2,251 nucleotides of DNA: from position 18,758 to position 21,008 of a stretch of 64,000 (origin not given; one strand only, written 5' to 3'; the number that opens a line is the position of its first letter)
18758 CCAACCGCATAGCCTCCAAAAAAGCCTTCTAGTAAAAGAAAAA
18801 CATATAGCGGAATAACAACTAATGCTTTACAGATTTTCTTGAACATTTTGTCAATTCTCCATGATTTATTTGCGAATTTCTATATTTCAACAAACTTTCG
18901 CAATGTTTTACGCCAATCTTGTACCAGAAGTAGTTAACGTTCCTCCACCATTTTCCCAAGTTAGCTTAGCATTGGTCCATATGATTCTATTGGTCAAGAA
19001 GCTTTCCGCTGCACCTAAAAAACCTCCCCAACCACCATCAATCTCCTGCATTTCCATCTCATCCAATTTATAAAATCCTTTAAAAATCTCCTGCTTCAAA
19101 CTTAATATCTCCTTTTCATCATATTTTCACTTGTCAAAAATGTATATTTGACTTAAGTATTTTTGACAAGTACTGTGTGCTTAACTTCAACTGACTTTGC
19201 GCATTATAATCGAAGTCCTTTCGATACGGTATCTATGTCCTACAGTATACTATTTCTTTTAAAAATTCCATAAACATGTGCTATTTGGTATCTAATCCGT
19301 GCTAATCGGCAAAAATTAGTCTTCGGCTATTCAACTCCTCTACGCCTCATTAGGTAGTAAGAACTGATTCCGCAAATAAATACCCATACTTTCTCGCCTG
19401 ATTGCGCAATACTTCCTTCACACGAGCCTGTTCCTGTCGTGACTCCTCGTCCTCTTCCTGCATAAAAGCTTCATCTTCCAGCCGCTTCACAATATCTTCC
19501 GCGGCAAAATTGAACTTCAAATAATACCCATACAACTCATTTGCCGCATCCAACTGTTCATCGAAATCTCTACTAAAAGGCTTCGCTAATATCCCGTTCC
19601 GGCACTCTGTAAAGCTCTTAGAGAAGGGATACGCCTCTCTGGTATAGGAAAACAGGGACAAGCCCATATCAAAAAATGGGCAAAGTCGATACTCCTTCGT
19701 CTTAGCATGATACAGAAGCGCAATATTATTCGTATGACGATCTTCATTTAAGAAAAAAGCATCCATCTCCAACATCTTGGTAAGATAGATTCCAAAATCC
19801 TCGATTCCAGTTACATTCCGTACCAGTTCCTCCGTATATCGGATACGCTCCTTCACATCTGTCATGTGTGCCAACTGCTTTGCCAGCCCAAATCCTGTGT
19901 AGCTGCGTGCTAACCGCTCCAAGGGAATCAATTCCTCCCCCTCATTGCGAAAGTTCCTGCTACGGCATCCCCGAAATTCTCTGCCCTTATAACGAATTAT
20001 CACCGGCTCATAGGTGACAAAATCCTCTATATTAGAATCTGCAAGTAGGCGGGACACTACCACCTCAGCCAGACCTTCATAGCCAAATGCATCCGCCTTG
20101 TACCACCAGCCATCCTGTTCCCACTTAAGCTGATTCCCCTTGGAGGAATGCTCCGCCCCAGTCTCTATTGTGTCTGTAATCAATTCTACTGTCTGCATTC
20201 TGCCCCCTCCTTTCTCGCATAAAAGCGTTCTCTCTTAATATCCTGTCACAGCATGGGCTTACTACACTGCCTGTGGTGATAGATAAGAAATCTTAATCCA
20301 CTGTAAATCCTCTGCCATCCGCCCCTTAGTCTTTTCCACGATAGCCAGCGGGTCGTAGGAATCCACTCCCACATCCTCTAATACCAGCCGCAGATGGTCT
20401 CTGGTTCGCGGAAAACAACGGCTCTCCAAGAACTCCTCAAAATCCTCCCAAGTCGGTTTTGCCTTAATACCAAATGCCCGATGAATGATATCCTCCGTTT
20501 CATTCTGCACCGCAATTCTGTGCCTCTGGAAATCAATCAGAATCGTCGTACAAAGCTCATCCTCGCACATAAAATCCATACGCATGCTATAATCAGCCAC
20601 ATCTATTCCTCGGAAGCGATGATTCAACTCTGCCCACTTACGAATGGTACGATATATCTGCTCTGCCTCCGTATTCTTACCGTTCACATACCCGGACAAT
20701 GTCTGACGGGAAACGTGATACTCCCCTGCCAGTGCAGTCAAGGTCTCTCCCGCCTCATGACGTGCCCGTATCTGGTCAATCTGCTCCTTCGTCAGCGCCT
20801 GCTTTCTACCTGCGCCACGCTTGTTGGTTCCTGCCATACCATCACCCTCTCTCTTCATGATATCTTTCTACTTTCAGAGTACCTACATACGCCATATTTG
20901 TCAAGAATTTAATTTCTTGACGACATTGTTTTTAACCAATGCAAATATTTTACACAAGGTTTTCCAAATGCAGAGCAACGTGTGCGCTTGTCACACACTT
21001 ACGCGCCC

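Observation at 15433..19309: Compact peptide-signalling/bacteriocin module: GG-peptide, small membrane ORF, LytTR, CPBP and convergent GHKL kinase under one repeat motif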

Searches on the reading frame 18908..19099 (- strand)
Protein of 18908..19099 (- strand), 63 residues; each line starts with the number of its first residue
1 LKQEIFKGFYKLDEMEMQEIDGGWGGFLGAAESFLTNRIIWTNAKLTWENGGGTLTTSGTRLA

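Call 9: search_protein_families(library=pfam, proteins=[window:18908-19099:-], max_evalue=0.1)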
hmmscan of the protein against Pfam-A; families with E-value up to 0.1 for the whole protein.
window:18908-19099:- (63 aa): 0 families

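Call 17: find_homologous_proteins(query=window:18908-19099:-, max_evalue=0.01)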
Query window:18908-19099:- (63 aa): 4 proteins with E <= 0.01 among 4 candidates.
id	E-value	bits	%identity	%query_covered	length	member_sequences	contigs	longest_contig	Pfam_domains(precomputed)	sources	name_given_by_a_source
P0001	3.6e-35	136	100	100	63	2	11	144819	-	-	-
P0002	7.7e-26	107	100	78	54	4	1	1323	-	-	-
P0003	2.5e-24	102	71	100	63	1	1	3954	-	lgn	-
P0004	5.4e-16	75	57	100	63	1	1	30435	-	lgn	-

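Call 19: find_encoding_contigs(protein=P0004, flank=10000)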
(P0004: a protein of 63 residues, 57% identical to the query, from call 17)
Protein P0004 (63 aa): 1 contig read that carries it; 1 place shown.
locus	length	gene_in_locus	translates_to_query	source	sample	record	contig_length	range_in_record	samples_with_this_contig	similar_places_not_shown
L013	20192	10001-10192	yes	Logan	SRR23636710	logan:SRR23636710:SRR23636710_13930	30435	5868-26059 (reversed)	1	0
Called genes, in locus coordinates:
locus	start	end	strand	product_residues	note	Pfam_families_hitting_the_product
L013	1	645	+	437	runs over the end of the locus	PF16736:sCache_like (faint), PF00512:HisKA, PF02518:HATPase_c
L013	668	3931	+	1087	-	PF08455:SNF2_assoc, PF00176:SNF2-rel_dom, PF04851:ResIII, PF00271:Helicase_C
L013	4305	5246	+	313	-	PF01699:Na_Ca_ex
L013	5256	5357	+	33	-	-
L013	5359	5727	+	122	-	PF12773:DZR (weak), PF13240:Zn_Ribbon_1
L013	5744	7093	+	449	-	-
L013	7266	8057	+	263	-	PF00072:Response_reg, PF04397:LytTR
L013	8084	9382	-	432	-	PF14689:SPOB_a, PF02518:HATPase_c, PF14501:HATPase_c_5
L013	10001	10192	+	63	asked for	-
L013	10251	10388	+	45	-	-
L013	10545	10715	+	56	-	-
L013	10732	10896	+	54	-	-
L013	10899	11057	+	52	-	-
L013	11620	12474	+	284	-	PF02517:Rce1-like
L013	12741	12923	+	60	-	PF00872:Transposase_mut (weak)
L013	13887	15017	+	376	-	PF04055:Radical_SAM, PF13186:SPASM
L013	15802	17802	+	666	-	PF00133:tRNA-synt_1, PF01406:tRNA-synt_1e (weak), PF01921:tRNA-synt_1f (faint), PF09334:tRNA-synt_1g, PF00133:tRNA-synt_1, PF19303:Anticodon_3, PF01588:tRNA_bind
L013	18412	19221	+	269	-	PF03123:CAT_RBD, PF00874:PRD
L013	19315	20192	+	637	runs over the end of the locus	PF00367:PTS_EIIB, PF02378:PTS_EIIC, PF00358:PTS_EIIA_1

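Call 20: find_encoding_contigs(protein=P0003, flank=10000)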
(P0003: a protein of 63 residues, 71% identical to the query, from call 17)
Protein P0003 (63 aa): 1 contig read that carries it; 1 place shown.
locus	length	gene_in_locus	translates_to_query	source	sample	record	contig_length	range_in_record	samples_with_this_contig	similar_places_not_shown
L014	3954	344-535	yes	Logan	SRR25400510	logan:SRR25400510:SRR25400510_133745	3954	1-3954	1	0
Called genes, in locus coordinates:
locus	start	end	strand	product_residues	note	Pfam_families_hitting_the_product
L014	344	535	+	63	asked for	-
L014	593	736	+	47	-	-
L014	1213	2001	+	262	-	PF00072:Response_reg, PF04397:LytTR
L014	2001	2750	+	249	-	PF02517:Rce1-like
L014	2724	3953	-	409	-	?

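Call 25: find_encoding_contigs(protein=P0001, flank=5000, max_places=10)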
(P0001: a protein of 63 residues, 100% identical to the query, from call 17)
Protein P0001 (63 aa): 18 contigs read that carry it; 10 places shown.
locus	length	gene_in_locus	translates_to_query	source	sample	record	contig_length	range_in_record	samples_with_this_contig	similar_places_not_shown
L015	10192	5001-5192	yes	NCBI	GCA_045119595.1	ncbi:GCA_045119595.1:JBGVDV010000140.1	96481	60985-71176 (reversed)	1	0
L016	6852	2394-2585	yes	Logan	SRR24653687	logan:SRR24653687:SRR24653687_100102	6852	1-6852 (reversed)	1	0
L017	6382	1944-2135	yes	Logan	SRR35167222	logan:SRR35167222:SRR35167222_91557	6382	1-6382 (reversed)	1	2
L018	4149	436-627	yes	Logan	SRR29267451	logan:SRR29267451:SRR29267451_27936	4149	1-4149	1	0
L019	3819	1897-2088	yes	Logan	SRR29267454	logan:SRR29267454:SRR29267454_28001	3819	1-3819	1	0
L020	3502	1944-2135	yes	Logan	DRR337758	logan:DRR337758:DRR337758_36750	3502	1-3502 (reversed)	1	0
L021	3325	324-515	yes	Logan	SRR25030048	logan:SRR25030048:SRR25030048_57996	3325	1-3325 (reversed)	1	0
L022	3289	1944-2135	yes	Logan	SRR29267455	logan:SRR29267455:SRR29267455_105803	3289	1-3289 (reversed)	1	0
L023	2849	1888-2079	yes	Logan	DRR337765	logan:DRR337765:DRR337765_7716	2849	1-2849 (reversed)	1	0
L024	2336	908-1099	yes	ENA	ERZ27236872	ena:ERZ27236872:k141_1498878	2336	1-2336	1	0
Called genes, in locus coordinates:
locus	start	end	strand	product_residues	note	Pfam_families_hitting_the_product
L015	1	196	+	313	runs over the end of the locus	PF01699:Na_Ca_ex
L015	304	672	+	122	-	PF12773:DZR (faint), PF13240:Zn_Ribbon_1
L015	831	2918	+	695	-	PF02743:dCache_1, PF22673:MCP-like_PDC_1, PF00015:MCPsignal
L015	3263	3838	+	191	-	PF02796:HTH_7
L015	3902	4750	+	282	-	-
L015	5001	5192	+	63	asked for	-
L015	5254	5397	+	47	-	-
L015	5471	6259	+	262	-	PF00072:Response_reg, PF04397:LytTR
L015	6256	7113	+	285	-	PF02517:Rce1-like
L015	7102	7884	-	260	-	PF14689:SPOB_a, PF02518:HATPase_c, PF14501:HATPase_c_5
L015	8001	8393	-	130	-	-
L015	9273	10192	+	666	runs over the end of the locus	PF00133:tRNA-synt_1, PF01406:tRNA-synt_1e (weak), PF01921:tRNA-synt_1f (faint), PF09334:tRNA-synt_1g, PF00133:tRNA-synt_1, PF19303:Anticodon_3, PF01588:tRNA_bind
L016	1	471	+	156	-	?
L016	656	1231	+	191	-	PF02796:HTH_7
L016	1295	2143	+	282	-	-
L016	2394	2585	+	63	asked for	-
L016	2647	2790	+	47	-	-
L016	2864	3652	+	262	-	PF00072:Response_reg, PF04397:LytTR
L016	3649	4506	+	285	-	PF02517:Rce1-like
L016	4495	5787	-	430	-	PF14689:SPOB_a, PF14501:HATPase_c_5, PF02518:HATPase_c (weak)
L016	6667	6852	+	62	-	?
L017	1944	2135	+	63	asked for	-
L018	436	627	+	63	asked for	-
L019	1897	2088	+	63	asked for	-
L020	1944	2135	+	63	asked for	-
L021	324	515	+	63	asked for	-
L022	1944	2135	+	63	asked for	-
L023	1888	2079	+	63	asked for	-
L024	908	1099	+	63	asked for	-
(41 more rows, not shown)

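Call 28: search_protein_representatives(protein=window:18908-19099:-)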
Query: 63 residues. Proteins with E-value up to 0.001 (for the whole library): 4; up to 1e-10: 1; up to 1e-30: 0. The best 4 are listed.
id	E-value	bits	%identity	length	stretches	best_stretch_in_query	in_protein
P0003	7.9e-25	101.7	72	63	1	1-61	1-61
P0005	8.8e-09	51.1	60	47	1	6-45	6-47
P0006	3.7e-06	42.8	47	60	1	3-47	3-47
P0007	2.1e-04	37.3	54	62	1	7-47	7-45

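Call 30: find_encoding_contigs(protein=P0006, flank=8000, max_places=4)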
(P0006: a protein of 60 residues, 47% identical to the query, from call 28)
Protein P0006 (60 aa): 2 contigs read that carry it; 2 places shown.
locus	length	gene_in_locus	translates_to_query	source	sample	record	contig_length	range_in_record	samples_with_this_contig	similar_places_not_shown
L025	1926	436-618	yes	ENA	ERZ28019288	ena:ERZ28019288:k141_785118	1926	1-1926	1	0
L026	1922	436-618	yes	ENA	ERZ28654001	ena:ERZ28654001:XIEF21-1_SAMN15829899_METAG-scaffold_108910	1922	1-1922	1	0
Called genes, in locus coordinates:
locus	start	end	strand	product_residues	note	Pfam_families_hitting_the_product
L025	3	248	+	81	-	?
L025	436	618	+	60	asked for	-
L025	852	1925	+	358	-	?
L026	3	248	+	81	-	?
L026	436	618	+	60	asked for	-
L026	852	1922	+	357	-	?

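Call 31: find_encoding_contigs(protein=P0007, flank=8000, max_places=4)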
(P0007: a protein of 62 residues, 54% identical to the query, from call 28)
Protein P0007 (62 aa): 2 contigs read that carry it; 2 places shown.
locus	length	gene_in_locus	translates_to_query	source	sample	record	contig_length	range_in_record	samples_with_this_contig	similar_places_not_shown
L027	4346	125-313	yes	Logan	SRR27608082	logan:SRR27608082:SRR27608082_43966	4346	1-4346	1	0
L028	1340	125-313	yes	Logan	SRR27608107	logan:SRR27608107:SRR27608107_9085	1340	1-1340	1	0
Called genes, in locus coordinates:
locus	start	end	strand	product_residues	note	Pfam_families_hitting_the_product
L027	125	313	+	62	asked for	-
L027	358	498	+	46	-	-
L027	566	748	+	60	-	-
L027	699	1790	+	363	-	PF00535:Glycos_transf_2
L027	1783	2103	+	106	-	-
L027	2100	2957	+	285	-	PF01841:Transglut_core (weak)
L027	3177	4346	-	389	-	?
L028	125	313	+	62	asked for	-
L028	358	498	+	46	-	-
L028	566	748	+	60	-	-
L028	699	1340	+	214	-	?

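Call 37: find_related_loci(query=A2, collection=genome_contigs, flank=8000)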
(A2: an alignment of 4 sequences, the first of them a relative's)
Query A2 (63 aa) in genome_contigs; peptide patterns used: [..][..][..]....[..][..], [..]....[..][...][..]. (x = any residue, [..] = any of these).
104 stretches matched a pattern; 1 encode a relative of the query (tblastn E <= 1e-3); 1 distinct loci.
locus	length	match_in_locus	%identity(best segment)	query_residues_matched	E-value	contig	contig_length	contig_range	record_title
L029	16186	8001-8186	47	1-60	3e-13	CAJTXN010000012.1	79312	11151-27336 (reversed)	MAG TPA_asm: uncultured Lachnospiraceae bacterium isolate MGBC121271 genome assembly, contig: MGBC121271.12, whole genom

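Call 54: search_protein_families(library=ncbifam, proteins=[window:18908-19099:-, L016:4495-5787:-, L013:10545-10715:+, L013:10732-10896:+, L013:10899-11057:+, L013:13887-15017:+], max_evalue=1)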
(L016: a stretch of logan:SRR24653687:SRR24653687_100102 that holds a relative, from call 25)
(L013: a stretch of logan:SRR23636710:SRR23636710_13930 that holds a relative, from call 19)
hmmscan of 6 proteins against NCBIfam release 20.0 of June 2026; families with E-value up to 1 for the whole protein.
window:18908-19099:- (63 aa): 3 families
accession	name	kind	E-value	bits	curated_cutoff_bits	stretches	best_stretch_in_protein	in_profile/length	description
TIGR03949.1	bact_IIb_cerein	subfamily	0.0015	18.3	21.5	1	9-26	1-18/45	class IIb bacteriocin, lactobin A/cerein 7B family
NF033214.1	ComC_Streptocco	equivalog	0.089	12.4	50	1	9-23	10-24/41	competence-stimulating peptide ComC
NF038034.1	lactGbeta_entB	subfamily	0.16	12.2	37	1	12-29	1-20/38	lactococcin G-beta/enterocin 1071B family bacteriocin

L016:4495-5787:- (430 aa): 7 families
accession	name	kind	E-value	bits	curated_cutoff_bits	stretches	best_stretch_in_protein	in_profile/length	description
NF008298.1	PRK11086.1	subfamily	2.1e-11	43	520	1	236-425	326-524/529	DcuS/MalK family sensor histidine kinase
NF046015.1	HisKinAgrCStaph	equivalog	1.1e-07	31.4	500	1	40-404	25-395/414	quorum-sensing sensor histidine kinase AgrC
NF038334.1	malate_HK_MalK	exception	0.00015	20.6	800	1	245-414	335-512/533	malate sensor histidine kinase MalK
NF011627.0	PRK15053.1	equivalog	0.0007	18.3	656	1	232-411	331-523/552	sensor histidine kinase DpiB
NF046046.1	Mbov_0729_Cterm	subfamily_domain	0.017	15.8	60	1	271-328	10-67/105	Mbov_0729 family lipopotein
TIGR03023.1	WcaJ_sugtrans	equivalog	0.2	10.9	410.75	1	96-295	6-208/453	undecaprenyl-phosphate glucose phosphotransferase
NF052655.1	XchromeleprotEdmS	equivalog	0.33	10.9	100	0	69-83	15-29/54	extrachromosomal elements maintenance protein EdmS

L013:10545-10715:+ (56 aa): 0 families

L013:10732-10896:+ (54 aa): 2 families
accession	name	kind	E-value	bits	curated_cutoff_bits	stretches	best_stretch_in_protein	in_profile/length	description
TIGR03949.1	bact_IIb_cerein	subfamily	3.4e-06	26.7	21.5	1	6-46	2-44/45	class IIb bacteriocin, lactobin A/cerein 7B family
NF033772.1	pheromone_VP1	equivalog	0.021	15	85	1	4-31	8-35/65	peptide pheromone VP1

L013:10899-11057:+ (52 aa): 0 families

L013:13887-15017:+ (376 aa): 66 families (the best 25 are shown)
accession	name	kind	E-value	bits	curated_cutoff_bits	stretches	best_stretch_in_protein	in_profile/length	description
NF010321.0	PRK13758.1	equivalog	4.2e-123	411.2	441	1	1-367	1-367/370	anaerobic sulfatase-maturase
TIGR03942.1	sulfatase_rSAM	equivalog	7.3e-116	387.2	349.45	1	5-366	1-361/363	anaerobic sulfatase maturase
NF010308.0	PRK13745.1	equivalog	2.5e-71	240.8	484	1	3-369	12-392/412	anaerobic sulfatase-maturation protein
NF041298.1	rSAM_mat_DynA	equivalog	4e-58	197.1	450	1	8-363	5-354/356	dynobactin maturation radical SAM/SPASM protein DynA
NF041300.1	rSAM_mat_DarW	exception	1.2e-42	146.2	650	1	6-363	42-399/415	radical SAM/SPASM peptide maturase DarW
TIGR04261.1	rSAM_GlyRichRpt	subfamily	3.3e-40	138.2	310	1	12-335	4-332/363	cyclophane-forming radical SAM/SPASM peptide maturase GrrM/OscB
NF038005.1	rSAM_mat_DarE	equivalog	3.3e-38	131.6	650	1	8-335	77-405/432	darobactin maturation radical SAM/SPASM protein DarE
NF041718.1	rSAM_phane_AMC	equivalog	5.5e-37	127.6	425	1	5-349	7-347/362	cyclophane-forming radical SAM peptide maturase AmcB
NF041707.1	rSAM_YhhB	equivalog_domain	8.6e-37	126.9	445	1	5-361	3-364/369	cyclophane-forming radical SAM/SPASM peptide maturase YhhB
TIGR04083.1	rSAM_pep_methan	hypoth_equivalog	2.7e-35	122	300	1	6-365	2-346/376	TIGR04083 family peptide-modifying radical SAM enzyme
NF047865.1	rSAM_PapB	equivalog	1.5e-30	106.6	340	1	14-333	12-319/330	PapB family radical SAM/SPASM ranthipeptide maturase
TIGR04269.1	SAM_SPASM_FxsB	subfamily_domain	2.7e-25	89.2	370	1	14-334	11-337/363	FxsB family cyclophane-forming radical SAM/SPASM peptide maturase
TIGR03978.1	rSAM_paired_1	equivalog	3.1e-25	88.9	370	1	15-364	93-453/466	His-Xaa-Ser system radical SAM maturase HxsB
TIGR04496.1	rSAM_XyeB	equivalog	4.4e-24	84.9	450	1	12-355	11-362/385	cyclophane-forming radical SAM/SPASM peptide maturase XyeB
TIGR04068.1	rSAM_ocin_clost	equivalog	1.1e-19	70.7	500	1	15-359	94-450/462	Cys-rich peptide radical SAM maturase CcpM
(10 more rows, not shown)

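Call 56: find_related_loci(query=A2, collection=metagenome_contigs, flank=8000)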
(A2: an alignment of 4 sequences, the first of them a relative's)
Query A2 (63 aa) in metagenome_contigs; peptide patterns used: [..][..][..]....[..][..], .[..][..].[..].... (x = any residue, [..] = any of these).
135 stretches matched a pattern; 1 encode a relative of the query (tblastn E <= 1e-3); 1 distinct loci.
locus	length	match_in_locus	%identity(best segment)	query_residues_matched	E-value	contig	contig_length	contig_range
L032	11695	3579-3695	62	9-45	4e-14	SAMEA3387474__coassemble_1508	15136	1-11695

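Call 60: search_protein_families(library=pfam, proteins=[L032:4244-4459:+, L032:4428-4640:+, L032:4709-6268:+, L032:6287-6718:+, L032:7218-9422:+, L032:9419-10996:+, L032:1294-2103:+, L032:2088-3434:-, L032:1-1134:+], max_evalue=0.001)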
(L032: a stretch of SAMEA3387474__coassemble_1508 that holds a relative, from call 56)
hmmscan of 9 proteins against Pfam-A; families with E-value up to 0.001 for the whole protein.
L032:4244-4459:+ (71 aa): 0 families

L032:4428-4640:+ (70 aa): 1 family
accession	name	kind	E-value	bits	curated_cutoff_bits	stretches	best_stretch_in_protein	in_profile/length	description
PF10439.15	Bacteriocin_IIc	-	4.2e-05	23.9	27.1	1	17-63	4-50/59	Bacteriocin class II with double-glycine leader peptide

L032:4709-6268:+ (519 aa): 1 family
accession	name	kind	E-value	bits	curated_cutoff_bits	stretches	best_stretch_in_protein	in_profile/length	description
PF03572.23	Peptidase_S41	-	3.8e-16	59.6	24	1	298-470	4-151/165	Peptidase family S41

L032:6287-6718:+ (143 aa): 0 families

L032:7218-9422:+ (734 aa): 5 families
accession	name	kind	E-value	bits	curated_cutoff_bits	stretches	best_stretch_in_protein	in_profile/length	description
PF00664.28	ABC_membrane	-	9.5e-52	176.8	28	1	176-443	4-274/274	ABC transporter transmembrane region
PF00005.33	ABC_tran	-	1.7e-37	129.5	25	1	507-656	1-137/137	ABC transporter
PF03412.21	Peptidase_C39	-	1.6e-35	122.2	22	1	3-122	2-118/133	Peptidase C39 family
PF02463.25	SMC_N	-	1.6e-06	28.2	40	1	538-699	135-212/220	RecF/RecN/SMC N terminal domain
PF13401.12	AAA_22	-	7.3e-05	23.5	27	1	521-666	9-104/130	AAA domain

L032:9419-10996:+ (525 aa): 3 families
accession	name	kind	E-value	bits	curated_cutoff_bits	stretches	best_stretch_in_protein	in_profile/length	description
PF13437.12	HlyD_3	-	1.6e-15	58.2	22.2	1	381-485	2-97/106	HlyD family secretion protein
PF13533.13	Biotin_lipoyl_2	-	5.3e-06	26.6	29.8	1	68-97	3-32/32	Biotin-lipoyl like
PF16576.10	HlyD_D23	-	1.4e-05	24.9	30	0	300-470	48-194/214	Barrel-sandwich domain of CusB or HlyD membrane-fusion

L032:1294-2103:+ (269 aa): 2 families
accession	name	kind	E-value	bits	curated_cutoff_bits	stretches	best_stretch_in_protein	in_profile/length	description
PF04397.21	LytTR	-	6.6e-18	65.2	22.6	1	153-239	5-96/98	LytTr DNA-binding domain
PF00072.30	Response_reg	-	2.7e-16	60.1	30.2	1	9-122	3-110/111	Response regulator receiver domain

L032:2088-3434:- (448 aa): 3 families
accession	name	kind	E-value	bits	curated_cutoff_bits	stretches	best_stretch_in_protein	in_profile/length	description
PF14501.12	HATPase_c_5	-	2.4e-17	63.1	22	1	344-443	5-102/102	GHKL domain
PF14689.11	SPOB_a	-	7.8e-09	35.5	28.1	1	252-304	7-59/62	Sensor_kinase_SpoOB-type, alpha-helical domain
PF02518.31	HATPase_c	-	3.2e-08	34.4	26.4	1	348-442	9-109/111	Histidine kinase-, DNA gyrase B-, and HSP90-like ATPase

L032:1-1134:+ (377 aa): 6 families
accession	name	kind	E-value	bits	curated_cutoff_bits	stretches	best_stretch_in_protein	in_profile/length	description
PF01588.26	tRNA_bind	-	1.1e-28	99.6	27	1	283-374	2-95/96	Putative tRNA binding domain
PF09334.17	tRNA-synt_1g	-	4.6e-18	65.6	20.1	1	2-76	316-390/391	tRNA synthetases class I (M)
PF19303.5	Anticodon_3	-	1e-09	38.9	23.5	1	95-227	8-139/152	Anticodon binding domain of methionyl tRNA ligase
PF00133.28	tRNA-synt_1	-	6e-06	25.7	22.7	1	10-42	372-404/414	tRNA synthetases class I (I, L, M and V)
PF08264.19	Anticodon_1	-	0.00024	21.5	25.1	1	110-191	13-94/148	Anticodon-binding domain of tRNA ligase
PF01921.24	tRNA-synt_1f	-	0.00067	19.1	27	0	7-48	276-317/360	tRNA synthetases class I (K)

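Call 63: search_protein_families(library=pfam, proteins=[L029:8721-9605:+, L029:11140-11925:+], max_evalue=0.0001)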
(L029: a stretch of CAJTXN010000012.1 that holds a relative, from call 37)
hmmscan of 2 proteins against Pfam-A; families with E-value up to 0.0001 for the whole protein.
L029:8721-9605:+ (294 aa): 2 families
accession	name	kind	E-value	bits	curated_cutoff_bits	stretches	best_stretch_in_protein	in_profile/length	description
PF12541.14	DUF3737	-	1.9e-108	362.3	23.9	1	17-285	2-268/275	Protein of unknown function (DUF3737)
PF13229.12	Beta_helix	-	3.1e-05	24.1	25.9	0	165-222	23-90/158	Right handed beta helix region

L029:11140-11925:+ (261 aa): 3 families
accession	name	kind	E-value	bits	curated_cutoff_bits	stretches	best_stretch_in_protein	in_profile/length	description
PF00005.33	ABC_tran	-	1.8e-23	84.1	25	1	34-171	2-137/137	ABC transporter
PF13304.12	AAA_21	-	3.2e-16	60.7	27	1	133-201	228-298/304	AAA domain, putative AbiEii toxin, Type IV TA system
PF13175.12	AAA_15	-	2.4e-06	27.9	32.1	0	45-149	25-131/374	AAA ATPase domain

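Call 70: search_solved_structures(query=A1, max_evalue=1)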
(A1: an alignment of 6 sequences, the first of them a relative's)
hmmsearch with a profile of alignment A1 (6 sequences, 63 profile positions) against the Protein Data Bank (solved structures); distinct sequences matched with E-value up to 1: 0.

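Call 80: predict_structure(alignment_id=A5)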
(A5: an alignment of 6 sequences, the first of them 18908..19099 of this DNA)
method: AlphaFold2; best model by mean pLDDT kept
length: 63 residues; sequences in the alignment: 6
mean_pLDDT: 53.9   pTM: 0.29
mean pLDDT of the five models: 53.9, 52.3, 51.2, 46.1, 44.9
residues with pLDDT >= 90: 0; 70-90: 0; 50-70: 43; < 50: 20
segments of 3 or more residues with pLDDT < 50: 1-4, 21-23
pLDDT, mean of each block of 10 residues (from residue 1): 46 52 53 66 59 50 49
secondary structure, 60 per line:
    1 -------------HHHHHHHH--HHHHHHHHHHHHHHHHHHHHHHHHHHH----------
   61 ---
elements in order: H14-21 H24-50

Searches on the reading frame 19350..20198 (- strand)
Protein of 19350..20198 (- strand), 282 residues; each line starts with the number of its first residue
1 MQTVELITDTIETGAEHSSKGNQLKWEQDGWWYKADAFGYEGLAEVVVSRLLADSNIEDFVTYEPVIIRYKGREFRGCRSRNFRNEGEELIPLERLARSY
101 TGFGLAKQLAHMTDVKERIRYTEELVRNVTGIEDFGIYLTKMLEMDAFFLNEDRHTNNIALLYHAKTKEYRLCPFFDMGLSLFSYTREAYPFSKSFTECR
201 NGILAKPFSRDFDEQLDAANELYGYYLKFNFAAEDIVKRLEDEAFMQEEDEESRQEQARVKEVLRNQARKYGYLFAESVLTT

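Call 9: search_protein_families(library=pfam, proteins=[window:19350-20198:-], max_evalue=0.1)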
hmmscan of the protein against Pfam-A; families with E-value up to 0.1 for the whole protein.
window:19350-20198:- (282 aa): 1 family
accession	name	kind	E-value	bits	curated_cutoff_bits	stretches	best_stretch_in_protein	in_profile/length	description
PF07804.18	HipA_C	-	0.00042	20.5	30.5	1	145-187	128-168/213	HipA-like C-terminal domain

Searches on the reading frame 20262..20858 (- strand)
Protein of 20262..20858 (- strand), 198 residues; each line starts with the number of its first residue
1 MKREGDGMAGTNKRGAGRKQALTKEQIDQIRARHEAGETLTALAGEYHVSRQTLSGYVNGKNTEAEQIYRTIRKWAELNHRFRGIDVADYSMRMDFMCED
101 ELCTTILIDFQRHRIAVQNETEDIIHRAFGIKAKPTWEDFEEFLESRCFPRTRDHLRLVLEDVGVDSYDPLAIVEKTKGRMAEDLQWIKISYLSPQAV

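Call 9: search_protein_families(library=pfam, proteins=[window:20262-20858:-], max_evalue=0.1)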
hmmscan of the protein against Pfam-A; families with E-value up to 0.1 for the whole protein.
window:20262-20858:- (198 aa): 9 families
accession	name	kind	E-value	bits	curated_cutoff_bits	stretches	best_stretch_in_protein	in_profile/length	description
PF02796.21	HTH_7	-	3.9e-09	37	23.8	1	17-54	1-38/45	Helix-turn-helix domain of resolvase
PF13560.12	HTH_31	-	0.0067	17.2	27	1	31-62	8-39/64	Helix-turn-helix domain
PF04218.19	CENP-B_N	-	0.02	15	21.2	1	24-61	10-46/53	CENP-B N-terminal DNA-binding domain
PF01381.28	HTH_3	-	0.025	15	23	1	35-62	7-34/55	Helix-turn-helix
PF13565.12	HTH_32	-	0.043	14.8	33.7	0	5-70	11-71/73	Homeodomain-like domain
PF13936.12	HTH_38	-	0.065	13.4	27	0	20-55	3-38/44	Helix-turn-helix domain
PF18954.5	DUF5697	-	0.069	13.7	27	1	20-113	11-111/161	Family of unknown function (DUF5697)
PF13384.12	HTH_23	-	0.079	13.2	24.6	0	30-55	11-35/50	Homeodomain-like domain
PF13518.12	HTH_28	-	0.09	13.3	25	0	36-59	11-34/52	Helix-turn-helix domain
